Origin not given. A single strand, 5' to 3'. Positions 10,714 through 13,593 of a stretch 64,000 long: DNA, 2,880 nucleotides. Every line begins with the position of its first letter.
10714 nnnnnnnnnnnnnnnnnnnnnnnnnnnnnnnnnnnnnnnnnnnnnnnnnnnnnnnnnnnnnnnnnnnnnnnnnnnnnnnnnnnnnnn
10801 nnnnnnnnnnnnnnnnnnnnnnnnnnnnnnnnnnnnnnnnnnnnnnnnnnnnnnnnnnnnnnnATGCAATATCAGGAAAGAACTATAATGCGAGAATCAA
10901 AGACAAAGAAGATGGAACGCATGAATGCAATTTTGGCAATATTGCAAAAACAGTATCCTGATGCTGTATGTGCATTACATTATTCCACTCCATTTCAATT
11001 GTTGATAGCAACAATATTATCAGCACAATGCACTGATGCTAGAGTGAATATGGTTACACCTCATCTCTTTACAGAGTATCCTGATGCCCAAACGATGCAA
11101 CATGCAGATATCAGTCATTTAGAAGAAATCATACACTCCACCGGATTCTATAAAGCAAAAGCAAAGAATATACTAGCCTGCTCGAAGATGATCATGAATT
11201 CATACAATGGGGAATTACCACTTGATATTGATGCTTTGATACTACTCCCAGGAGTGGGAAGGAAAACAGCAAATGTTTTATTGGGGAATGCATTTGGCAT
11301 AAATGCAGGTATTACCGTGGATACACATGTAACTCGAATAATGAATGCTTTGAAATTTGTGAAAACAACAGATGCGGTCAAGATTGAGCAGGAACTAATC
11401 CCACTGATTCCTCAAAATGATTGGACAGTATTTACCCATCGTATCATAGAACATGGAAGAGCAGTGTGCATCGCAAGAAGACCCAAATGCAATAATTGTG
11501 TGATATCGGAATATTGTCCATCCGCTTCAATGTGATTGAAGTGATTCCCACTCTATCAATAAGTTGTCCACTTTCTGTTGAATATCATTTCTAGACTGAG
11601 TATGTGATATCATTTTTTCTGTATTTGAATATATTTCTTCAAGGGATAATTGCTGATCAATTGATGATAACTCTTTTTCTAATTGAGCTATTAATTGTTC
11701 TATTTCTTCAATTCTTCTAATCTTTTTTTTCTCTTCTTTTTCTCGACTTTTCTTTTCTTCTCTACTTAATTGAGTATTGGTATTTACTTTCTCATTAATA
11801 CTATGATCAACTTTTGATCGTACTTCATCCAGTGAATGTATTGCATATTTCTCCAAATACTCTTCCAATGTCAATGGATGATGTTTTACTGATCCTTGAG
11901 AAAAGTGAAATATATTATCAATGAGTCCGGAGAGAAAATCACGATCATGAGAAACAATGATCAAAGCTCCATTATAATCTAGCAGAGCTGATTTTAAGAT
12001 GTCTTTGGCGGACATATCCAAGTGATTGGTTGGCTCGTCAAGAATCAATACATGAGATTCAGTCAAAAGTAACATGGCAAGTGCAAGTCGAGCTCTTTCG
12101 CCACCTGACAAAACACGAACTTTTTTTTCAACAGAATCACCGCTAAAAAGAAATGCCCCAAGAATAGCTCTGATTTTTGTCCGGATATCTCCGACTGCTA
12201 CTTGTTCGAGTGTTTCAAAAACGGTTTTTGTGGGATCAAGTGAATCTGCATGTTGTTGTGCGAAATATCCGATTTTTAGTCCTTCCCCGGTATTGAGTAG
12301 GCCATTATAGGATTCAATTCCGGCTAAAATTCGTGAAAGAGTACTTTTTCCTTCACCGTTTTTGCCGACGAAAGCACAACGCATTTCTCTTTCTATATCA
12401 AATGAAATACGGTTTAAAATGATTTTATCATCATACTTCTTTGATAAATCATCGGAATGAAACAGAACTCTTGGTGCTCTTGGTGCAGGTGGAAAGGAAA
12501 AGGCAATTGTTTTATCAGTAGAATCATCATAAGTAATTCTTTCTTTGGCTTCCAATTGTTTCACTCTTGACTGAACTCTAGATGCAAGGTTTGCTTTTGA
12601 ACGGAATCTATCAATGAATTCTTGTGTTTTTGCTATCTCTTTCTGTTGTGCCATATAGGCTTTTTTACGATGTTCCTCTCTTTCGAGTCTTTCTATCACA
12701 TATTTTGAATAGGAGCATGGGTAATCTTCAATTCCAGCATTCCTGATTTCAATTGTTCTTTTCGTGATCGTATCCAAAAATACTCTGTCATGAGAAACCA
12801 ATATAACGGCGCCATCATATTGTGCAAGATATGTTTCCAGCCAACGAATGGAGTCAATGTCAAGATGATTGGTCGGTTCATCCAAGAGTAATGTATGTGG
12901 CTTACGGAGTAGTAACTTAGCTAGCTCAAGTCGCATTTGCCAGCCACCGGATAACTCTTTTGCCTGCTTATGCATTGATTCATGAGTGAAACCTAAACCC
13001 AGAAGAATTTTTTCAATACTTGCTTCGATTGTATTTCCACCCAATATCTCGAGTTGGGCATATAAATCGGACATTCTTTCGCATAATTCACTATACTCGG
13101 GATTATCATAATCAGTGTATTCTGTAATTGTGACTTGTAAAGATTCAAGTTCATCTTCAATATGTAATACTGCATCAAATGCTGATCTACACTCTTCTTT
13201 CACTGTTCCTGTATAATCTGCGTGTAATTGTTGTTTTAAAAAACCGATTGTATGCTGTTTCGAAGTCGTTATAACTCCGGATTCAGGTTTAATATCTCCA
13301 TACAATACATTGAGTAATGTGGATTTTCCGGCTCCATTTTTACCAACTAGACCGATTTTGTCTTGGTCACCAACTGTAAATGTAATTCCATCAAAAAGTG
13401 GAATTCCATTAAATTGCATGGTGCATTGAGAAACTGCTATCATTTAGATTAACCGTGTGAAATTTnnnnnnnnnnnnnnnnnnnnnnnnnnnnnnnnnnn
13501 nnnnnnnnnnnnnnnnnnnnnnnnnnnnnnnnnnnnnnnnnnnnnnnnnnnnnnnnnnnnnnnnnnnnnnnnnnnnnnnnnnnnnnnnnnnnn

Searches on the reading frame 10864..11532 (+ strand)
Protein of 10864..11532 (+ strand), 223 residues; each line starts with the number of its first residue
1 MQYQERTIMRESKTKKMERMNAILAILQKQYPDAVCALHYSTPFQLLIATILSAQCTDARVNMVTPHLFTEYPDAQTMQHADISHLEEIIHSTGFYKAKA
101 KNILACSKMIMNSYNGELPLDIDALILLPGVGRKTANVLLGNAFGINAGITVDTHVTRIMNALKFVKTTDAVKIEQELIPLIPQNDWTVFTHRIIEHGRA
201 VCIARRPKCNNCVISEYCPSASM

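Call 13: search_protein_families(library=pfam, proteins=[window:10864-11532:+], max_evalue=0.00001)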
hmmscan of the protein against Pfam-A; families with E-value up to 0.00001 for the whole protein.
window:10864-11532:+ (223 aa): 1 family
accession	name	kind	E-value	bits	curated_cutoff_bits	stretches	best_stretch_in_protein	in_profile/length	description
PF00730.31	HhH-GPD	-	2.5e-24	86.1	26.2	1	48-179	1-103/108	HhH-GPD superfamily base excision DNA repair protein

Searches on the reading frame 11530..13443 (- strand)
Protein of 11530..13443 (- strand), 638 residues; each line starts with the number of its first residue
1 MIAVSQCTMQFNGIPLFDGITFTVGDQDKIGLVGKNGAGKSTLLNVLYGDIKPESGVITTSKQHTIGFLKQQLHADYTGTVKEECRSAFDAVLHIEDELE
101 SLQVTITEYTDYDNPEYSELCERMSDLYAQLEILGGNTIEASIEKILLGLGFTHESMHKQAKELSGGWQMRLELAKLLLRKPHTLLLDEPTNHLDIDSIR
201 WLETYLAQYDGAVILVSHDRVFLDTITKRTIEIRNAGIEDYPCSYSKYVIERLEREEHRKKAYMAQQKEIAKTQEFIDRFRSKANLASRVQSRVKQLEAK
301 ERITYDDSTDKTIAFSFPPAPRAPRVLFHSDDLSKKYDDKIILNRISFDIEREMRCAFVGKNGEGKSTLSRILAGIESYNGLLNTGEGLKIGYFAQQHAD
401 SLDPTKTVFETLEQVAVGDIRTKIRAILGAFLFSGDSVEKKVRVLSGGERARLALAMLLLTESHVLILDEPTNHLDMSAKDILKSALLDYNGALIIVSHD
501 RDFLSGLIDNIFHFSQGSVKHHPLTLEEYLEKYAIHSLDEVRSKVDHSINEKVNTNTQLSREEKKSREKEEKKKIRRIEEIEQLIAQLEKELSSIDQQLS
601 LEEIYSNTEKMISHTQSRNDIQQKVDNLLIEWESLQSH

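Call 13: search_protein_families(library=pfam, proteins=[window:11530-13443:-], max_evalue=0.00001)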
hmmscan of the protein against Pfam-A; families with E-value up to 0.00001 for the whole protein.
window:11530-13443:- (638 aa): 5 families
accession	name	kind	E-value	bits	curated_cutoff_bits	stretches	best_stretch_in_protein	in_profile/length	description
PF00005.33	ABC_tran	-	4.4e-49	167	25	2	18-192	2-137/137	ABC transporter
PF12848.13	ABC_tran_Xtn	-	1.3e-21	76.9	25.9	1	231-315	1-85/85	ABC transporter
PF16326.10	ABC_tran_CTD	-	1.1e-08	35.6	32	1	569-636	1-68/69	ABC transporter C-terminal domain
PF13304.12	AAA_21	-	3.9e-08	34.1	27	0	31-48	3-20/304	AAA domain, putative AbiEii toxin, Type IV TA system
PF13555.12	AAA_29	-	4.6e-07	29.9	27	0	17-44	12-39/61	P-loop containing region of AAA domain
